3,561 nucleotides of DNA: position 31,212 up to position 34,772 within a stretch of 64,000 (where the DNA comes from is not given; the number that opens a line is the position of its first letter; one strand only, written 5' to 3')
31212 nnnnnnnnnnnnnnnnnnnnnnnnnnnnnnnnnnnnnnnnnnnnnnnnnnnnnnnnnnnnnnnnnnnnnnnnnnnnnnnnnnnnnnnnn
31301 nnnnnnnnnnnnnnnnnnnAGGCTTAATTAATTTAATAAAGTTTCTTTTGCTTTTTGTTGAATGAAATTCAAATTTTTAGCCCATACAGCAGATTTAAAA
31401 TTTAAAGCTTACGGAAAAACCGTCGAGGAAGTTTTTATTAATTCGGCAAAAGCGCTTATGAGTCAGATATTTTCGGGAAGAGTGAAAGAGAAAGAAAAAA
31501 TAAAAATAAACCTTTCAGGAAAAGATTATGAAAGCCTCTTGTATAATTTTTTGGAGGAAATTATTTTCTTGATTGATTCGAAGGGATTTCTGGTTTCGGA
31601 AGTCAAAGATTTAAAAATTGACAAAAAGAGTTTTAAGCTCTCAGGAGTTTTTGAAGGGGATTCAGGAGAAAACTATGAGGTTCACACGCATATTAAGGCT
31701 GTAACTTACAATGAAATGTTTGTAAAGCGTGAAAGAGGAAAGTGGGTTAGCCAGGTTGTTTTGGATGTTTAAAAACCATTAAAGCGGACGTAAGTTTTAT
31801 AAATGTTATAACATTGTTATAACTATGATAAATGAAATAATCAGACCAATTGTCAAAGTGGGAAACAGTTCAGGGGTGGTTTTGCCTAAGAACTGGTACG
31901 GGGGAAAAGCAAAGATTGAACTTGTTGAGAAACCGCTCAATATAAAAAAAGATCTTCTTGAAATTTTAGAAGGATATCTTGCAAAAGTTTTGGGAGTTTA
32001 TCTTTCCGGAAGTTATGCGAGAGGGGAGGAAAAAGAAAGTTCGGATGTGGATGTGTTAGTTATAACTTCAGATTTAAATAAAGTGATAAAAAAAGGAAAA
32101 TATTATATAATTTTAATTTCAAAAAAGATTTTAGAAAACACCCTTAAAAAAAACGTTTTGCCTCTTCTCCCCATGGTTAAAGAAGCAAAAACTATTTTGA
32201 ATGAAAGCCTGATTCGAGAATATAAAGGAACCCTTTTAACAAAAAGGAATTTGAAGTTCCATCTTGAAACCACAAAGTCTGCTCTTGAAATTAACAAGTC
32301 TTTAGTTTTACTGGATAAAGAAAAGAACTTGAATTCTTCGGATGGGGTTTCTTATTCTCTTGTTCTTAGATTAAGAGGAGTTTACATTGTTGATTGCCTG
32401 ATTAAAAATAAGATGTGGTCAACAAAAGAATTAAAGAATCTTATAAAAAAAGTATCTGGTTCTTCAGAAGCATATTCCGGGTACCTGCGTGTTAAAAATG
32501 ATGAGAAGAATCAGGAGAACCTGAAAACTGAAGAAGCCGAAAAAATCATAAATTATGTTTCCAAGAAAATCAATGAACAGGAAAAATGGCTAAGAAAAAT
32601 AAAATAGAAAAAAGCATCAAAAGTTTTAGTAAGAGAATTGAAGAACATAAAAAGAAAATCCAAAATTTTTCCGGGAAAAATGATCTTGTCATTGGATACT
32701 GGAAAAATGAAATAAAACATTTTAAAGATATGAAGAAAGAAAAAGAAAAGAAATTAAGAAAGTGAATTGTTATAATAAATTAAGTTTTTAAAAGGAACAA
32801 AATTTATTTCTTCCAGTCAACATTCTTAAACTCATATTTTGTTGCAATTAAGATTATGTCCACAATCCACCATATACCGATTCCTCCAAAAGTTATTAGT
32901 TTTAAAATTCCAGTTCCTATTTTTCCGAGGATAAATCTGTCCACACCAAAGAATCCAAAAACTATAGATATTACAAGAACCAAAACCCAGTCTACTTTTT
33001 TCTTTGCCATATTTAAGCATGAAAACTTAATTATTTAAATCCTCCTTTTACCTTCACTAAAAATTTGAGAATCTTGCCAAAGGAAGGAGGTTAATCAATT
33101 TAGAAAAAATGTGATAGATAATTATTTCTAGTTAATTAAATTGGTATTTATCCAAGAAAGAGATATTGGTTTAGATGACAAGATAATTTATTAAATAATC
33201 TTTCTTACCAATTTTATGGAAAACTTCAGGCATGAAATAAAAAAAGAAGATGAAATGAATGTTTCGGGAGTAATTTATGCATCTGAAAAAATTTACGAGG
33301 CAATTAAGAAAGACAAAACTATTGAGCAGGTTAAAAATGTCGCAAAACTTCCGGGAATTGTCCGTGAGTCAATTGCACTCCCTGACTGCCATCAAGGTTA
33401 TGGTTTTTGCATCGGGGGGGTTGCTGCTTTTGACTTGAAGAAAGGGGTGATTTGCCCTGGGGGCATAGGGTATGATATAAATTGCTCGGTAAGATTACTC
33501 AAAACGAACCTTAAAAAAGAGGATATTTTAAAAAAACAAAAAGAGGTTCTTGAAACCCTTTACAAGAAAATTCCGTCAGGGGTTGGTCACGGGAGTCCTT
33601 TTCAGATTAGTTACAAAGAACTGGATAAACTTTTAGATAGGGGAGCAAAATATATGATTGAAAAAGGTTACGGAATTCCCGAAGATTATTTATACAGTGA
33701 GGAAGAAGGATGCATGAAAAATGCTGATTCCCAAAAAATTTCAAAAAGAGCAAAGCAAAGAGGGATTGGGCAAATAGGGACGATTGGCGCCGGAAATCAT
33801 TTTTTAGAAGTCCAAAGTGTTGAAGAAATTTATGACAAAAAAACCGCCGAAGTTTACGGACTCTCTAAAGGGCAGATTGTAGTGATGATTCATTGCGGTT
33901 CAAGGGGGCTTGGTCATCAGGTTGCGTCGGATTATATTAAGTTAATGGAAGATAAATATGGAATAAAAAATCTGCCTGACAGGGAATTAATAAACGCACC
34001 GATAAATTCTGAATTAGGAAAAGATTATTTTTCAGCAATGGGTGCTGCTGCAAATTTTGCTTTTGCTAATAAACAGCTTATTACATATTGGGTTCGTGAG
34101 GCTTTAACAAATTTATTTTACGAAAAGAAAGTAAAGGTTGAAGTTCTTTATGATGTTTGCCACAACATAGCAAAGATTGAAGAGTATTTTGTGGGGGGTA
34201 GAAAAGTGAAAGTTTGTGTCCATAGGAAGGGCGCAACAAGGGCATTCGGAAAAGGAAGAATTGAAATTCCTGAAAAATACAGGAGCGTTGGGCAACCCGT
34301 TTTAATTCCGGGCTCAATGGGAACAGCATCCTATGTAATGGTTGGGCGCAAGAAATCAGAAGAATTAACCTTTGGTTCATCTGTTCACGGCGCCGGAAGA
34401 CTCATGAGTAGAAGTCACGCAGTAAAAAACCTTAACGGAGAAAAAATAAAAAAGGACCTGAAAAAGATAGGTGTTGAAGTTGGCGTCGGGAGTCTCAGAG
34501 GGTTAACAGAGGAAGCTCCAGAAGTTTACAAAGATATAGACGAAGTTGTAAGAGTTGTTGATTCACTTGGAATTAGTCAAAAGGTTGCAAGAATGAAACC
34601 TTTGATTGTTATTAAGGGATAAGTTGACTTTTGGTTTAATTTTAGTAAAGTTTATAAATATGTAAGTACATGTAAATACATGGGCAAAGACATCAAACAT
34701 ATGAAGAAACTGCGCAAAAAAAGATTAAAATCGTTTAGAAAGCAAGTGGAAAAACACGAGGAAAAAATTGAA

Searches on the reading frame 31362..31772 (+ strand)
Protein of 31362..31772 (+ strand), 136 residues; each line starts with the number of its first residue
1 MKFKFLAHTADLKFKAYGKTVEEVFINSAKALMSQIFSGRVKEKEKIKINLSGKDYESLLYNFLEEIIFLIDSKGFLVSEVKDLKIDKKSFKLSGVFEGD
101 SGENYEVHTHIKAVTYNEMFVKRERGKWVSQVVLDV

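Call 3: search_protein_families(library=pfam, proteins=[window:31362-31772:+], max_evalue=1)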
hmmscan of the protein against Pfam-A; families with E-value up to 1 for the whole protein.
window:31362-31772:+ (136 aa): 3 families
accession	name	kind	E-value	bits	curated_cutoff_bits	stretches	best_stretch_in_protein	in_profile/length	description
PF01951.21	Archease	-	6.1e-37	127.4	25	1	3-136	1-136/136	Archease protein family (MTH1598/TM1083)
PF10353.14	DUF2430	-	0.025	15.4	24.6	1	48-99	18-69/107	Protein of unknown function (DUF2430)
PF11561.13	Saw1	-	0.089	12.7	20.5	1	46-115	55-130/247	Single strand annealing-weakened 1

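Call 4: search_protein_families(library=ncbifam, proteins=[window:31362-31772:+], max_evalue=1)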
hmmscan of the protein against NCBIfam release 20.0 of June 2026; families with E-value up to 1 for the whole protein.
window:31362-31772:+ (136 aa): 1 family
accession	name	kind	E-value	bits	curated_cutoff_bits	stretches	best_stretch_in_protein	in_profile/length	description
NF001617.0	PRK00407.1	equivalog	1.4e-30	106.2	126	1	1-136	2-139/139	hypothetical protein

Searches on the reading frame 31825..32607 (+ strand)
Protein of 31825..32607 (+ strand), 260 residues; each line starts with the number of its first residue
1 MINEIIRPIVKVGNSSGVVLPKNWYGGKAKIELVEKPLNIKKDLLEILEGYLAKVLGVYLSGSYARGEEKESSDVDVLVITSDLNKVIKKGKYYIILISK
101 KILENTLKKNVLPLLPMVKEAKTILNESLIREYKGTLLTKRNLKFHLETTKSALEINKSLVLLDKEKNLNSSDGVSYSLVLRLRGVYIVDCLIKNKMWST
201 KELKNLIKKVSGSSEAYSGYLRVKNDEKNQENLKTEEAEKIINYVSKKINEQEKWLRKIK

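Call 3: search_protein_families(library=pfam, proteins=[window:31825-32607:+], max_evalue=1)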
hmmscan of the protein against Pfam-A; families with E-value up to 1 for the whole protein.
window:31825-32607:+ (260 aa): 5 families
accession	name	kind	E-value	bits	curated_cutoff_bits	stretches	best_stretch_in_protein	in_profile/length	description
PF01909.29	NTP_transf_2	-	4e-09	37.2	21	1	45-118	5-78/93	Nucleotidyltransferase domain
PF18765.7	Polbeta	-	4.9e-08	33.5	26.9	1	44-130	3-81/93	Polymerase beta, Nucleotidyltransferase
PF14792.12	DNA_pol_B_palm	-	0.0011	19.6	25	1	53-92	22-60/113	DNA polymerase beta palm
PF22600.2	MTPAP-like_central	-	0.0023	18.4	27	1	38-87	23-70/139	Poly(A) RNA polymerase, mitochondrial-like, central palm domain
PF04014.23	MazE_antitoxin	-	0.053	13.9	24.7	1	9-24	1-16/48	Antidote-toxin recognition MazE, bacterial antitoxin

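Call 4: search_protein_families(library=ncbifam, proteins=[window:31825-32607:+], max_evalue=1)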
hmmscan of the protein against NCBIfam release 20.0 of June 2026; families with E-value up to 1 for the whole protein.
window:31825-32607:+ (260 aa): 11 families
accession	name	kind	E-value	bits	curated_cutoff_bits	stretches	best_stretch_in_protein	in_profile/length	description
NF051895.1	anti_phage_HalB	equivalog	1.1e-09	38.2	190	1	60-243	4-179/211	anti-phage Hailong system nucleotidyltransferase HalB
NF012212.1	ANT_9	subfamily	1.6e-06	27.6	340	1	40-109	6-77/249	aminoglycoside nucleotidyltransferase ANT(9)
NF047752.1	MntA_antitoxin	equivalog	2e-06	27.6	60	1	55-134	7-78/106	type VII toxin-antitoxin system MntA family adenylyltransferase antitoxin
NF052533.1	SurfProtOspCBorb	equivalog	0.0062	16.6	300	1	164-244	82-162/211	outer surface protein OspC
NF033496.0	DUF2080_fam_acc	subfamily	0.0065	16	22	1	11-31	10-30/34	DUF2080 family transposase-associated protein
NF028535.0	ANT_4p_II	subfamily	0.017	14.4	350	1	52-83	16-47/251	ANT(4')-II family aminoglycoside nucleotidyltransferase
TIGR02609.1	doc_partner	hypoth_equivalog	0.05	14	55.9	1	9-23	3-17/74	putative addiction module antidote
NF012157.0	ANT_3pp_I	equivalog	0.05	12.9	375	1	44-89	10-57/256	AadA family aminoglycoside 3''-O-nucleotidyltransferase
NF045909.1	ANT_9_Ic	equivalog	0.059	12.6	505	1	46-83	17-55/259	aminoglycoside nucleotidyltransferase ANT(9)-Ic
NF010309.0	PRK13746.1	subfamily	0.082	12.2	193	1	45-83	17-57/263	aminoglycoside adenylyltransferase family protein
NF033220.1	ANT_3pp_II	equivalog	0.14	11.5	400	0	45-83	11-50/258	ANT(3'')-II family aminoglycoside nucleotidyltransferase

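Call 27: search_protein_families(library=padloc, proteins=[window:31825-32607:+], max_evalue=0.1)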
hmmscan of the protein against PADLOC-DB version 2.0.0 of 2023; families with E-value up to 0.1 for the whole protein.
window:31825-32607:+ (260 aa): 8 families
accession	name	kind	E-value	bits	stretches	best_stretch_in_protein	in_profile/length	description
PDLC04903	PDC-S09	-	1.4e-08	33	1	49-102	20-73/108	-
PDLC04906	PDC-S09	-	1.4e-07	29.8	1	49-111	20-75/98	-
PDLC04368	PDC-M05A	-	4.6e-07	27.9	1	32-85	84-137/201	-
PDLC04904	PDC-S09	-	7.1e-07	27.4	1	41-83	13-53/104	-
PDLC04902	PDC-S09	-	1.4e-05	23.3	1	42-83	10-49/97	-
PDLC04369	PDC-M05A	-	2.4e-05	22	1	43-87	94-135/201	-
PDLC04907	PDC-S09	-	0.00014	19.9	1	54-92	26-64/114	-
PDLC04905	PDC-S09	-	0.0047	15.2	1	49-111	17-74/101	-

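Call 84: search_protein_families(library=phrogs, proteins=[window:31825-32607:+], max_evalue=0.01)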
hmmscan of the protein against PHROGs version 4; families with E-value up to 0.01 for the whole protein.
window:31825-32607:+ (260 aa): 1 family
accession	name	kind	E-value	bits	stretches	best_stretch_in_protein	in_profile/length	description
phrog_24076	-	unknown function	3.2e-09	37.6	1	57-169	5-114/229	-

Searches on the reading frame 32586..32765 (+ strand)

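Call 3: search_protein_families(library=pfam, proteins=[window:32586-32765:+], max_evalue=1)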
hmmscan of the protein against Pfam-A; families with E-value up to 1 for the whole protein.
window:32586-32765:+ (59 aa): 3 families
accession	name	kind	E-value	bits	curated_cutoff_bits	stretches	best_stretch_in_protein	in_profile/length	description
PF03412.21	Peptidase_C39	-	0.054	13.8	22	1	6-56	49-99/133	Peptidase C39 family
PF18152.6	DAHP_snth_FXD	-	0.17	12.2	27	1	3-37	6-40/67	DAHP synthase ferredoxin-like domain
PF19868.4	DUF6341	-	0.17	11.9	26.4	1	36-55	26-45/50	Family of unknown function (DUF6341)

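Call 4: search_protein_families(library=ncbifam, proteins=[window:32586-32765:+], max_evalue=1)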
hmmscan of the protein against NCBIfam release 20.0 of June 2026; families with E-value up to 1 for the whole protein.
window:32586-32765:+ (59 aa): 4 families
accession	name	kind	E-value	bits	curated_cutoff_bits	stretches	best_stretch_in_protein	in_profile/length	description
NF010697.0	PRK14097.1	equivalog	0.095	11.2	443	1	4-55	20-71/448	glucose-6-phosphate isomerase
TIGR01702.1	CO_DH_cata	equivalog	0.12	10.5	478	1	4-46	374-414/621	anaerobic carbon-monoxide dehydrogenase catalytic subunit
TIGR03007.1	pepcterm_ChnLen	equivalog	0.22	9.7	278.85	1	7-52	166-209/498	XrtA system polysaccharide chain length determinant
NF006421.0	PRK08673.1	subfamily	0.23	10.6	335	1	3-53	6-55/338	3-deoxy-7-phosphoheptulonate synthase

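Call 27: search_protein_families(library=padloc, proteins=[window:32586-32765:+], max_evalue=0.1)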
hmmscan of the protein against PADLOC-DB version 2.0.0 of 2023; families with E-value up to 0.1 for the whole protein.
window:32586-32765:+ (59 aa): 0 families

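Call 84: search_protein_families(library=phrogs, proteins=[window:32586-32765:+], max_evalue=0.01)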
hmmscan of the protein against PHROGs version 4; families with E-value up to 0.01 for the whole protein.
window:32586-32765:+ (59 aa): 0 families

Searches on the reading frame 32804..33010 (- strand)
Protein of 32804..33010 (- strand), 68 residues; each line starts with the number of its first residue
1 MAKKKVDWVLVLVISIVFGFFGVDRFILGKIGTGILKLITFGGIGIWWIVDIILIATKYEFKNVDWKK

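Call 3: search_protein_families(library=pfam, proteins=[window:32804-33010:-], max_evalue=1)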
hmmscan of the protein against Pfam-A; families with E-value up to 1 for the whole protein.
window:32804-33010:- (68 aa): 2 families
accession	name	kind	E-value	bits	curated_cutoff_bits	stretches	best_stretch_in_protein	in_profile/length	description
PF05154.21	TM2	-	5.1e-17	62.2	27.9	1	5-53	2-51/51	TM2 domain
PF10724.14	DUF2516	-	0.7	10.6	30.6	1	3-49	40-79/92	Protein of unknown function (DUF2516)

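Call 4: search_protein_families(library=ncbifam, proteins=[window:32804-33010:-], max_evalue=1)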
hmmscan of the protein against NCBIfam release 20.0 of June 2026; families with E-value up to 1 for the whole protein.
window:32804-33010:- (68 aa): 0 families

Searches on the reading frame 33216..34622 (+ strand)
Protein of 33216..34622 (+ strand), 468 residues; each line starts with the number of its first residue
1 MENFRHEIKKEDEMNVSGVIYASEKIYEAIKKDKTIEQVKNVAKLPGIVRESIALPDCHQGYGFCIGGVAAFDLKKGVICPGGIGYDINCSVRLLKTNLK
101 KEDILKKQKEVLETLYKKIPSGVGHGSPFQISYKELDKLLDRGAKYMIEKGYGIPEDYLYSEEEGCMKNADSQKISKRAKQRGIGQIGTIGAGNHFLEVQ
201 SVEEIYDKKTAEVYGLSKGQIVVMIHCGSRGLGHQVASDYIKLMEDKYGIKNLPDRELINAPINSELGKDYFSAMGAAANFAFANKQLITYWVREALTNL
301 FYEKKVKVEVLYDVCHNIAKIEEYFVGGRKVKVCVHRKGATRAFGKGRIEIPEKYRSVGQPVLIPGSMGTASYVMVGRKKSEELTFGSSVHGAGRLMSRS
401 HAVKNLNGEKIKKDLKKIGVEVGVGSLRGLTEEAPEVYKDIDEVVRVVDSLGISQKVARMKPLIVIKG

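Call 3: search_protein_families(library=pfam, proteins=[window:33216-34622:+], max_evalue=1)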
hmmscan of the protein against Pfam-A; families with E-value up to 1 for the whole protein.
window:33216-34622:+ (468 aa): 4 families
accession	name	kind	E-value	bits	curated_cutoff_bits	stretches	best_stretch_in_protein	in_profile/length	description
PF01139.22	RtcB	-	5.6e-167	556.7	27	1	38-468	1-426/426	tRNA-splicing ligase RtcB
PF01330.27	RuvA_N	-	0.13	12.9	23.6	1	66-99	6-38/61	RuvA N terminal domain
PF02578.20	Cu-oxidase_4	-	0.22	11.4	22.9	1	218-252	106-140/238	Multi-copper polyphenol oxidoreductase laccase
PF25589.1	DUF7935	-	0.22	11.4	27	1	6-44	90-130/171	Family of unknown function (DUF7935)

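Call 4: search_protein_families(library=ncbifam, proteins=[window:33216-34622:+], max_evalue=1)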
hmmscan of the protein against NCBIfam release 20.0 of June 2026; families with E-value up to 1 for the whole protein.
window:33216-34622:+ (468 aa): 4 families
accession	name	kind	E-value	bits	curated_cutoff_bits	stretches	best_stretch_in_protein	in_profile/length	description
NF038162.1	RtcB_rel_intein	exception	1.8e-187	625.3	1150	2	89-468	578-961/961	intein-containing RtcB family protein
NF007153.0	PRK09588.1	equivalog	5.2e-56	190.2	407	2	172-467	114-372/379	RNA ligase RtcB family protein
TIGR03073.1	release_rtcB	hypoth_equivalog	4.2e-48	164.2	271.8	2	179-462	110-356/356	RNA ligase RtcB family protein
NF052663.1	RtcB_rel_intein2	exception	3.2e-30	105.5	1050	2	177-468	371-626/626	intein-containing RctB family protein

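Call 47: find_related_loci(query=window:33216-34622:+, collection=metagenome_contigs, flank=6000)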
Query window:33216-34622:+ (468 aa) in metagenome_contigs; peptide patterns used: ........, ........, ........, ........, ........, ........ (x = any residue, [..] = any of these).
599 stretches matched a pattern (row limit reached: there are more); 522 encode a relative of the query (tblastn E <= 1e-3); the best 80 are kept; 80 distinct loci.
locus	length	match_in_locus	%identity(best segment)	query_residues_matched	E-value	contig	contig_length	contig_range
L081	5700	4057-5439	67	6-468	0e+0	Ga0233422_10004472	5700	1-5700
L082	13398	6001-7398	70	1-468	0e+0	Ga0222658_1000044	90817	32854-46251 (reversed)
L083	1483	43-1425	68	6-468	0e+0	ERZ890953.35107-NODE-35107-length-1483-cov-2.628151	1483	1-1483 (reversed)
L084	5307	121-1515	64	1-468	0e+0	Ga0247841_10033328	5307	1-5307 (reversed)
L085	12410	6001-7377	65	7-468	0e+0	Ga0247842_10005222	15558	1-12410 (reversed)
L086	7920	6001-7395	62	1-468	0e+0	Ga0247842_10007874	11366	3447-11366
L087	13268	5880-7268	65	1-468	0e+0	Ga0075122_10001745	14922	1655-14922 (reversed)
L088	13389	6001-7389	60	4-468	0e+0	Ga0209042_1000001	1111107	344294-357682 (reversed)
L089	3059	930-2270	66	6-468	0e+0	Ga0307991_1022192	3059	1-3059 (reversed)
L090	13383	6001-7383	70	6-468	0e+0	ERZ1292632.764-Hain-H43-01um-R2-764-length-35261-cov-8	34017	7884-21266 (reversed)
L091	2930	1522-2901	62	7-468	0e+0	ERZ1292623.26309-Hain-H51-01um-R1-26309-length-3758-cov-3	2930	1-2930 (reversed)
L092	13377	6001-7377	60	7-468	0e+0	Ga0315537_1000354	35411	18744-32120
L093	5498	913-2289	59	7-468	0e+0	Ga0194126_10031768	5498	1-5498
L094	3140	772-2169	58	6-468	0e+0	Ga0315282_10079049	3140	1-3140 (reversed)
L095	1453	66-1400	60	6-468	0e+0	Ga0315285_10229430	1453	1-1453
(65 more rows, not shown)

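Call 91: search_protein_families(library=pfam, proteins=[L090:4309-5046:-], max_evalue=0.01)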
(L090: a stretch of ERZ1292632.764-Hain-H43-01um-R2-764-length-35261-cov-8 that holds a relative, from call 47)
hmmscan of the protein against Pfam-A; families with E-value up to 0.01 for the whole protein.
L090:4309-5046:- (245 aa): 3 families
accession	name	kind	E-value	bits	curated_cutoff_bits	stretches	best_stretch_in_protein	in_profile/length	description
PF01978.25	TrmB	-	4.5e-14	52.5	25.6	1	6-73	1-67/68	Sugar-specific transcriptional regulator TrmB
PF13412.12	HTH_24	-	0.0019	18.2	21.9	1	26-58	16-48/48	Winged helix-turn-helix DNA-binding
PF09994.14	T6SS_Tle1-like_cat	-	0.0075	16.1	27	0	124-175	89-140/287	T6SS, Phospholipase effector Tle1-like, catalytic domain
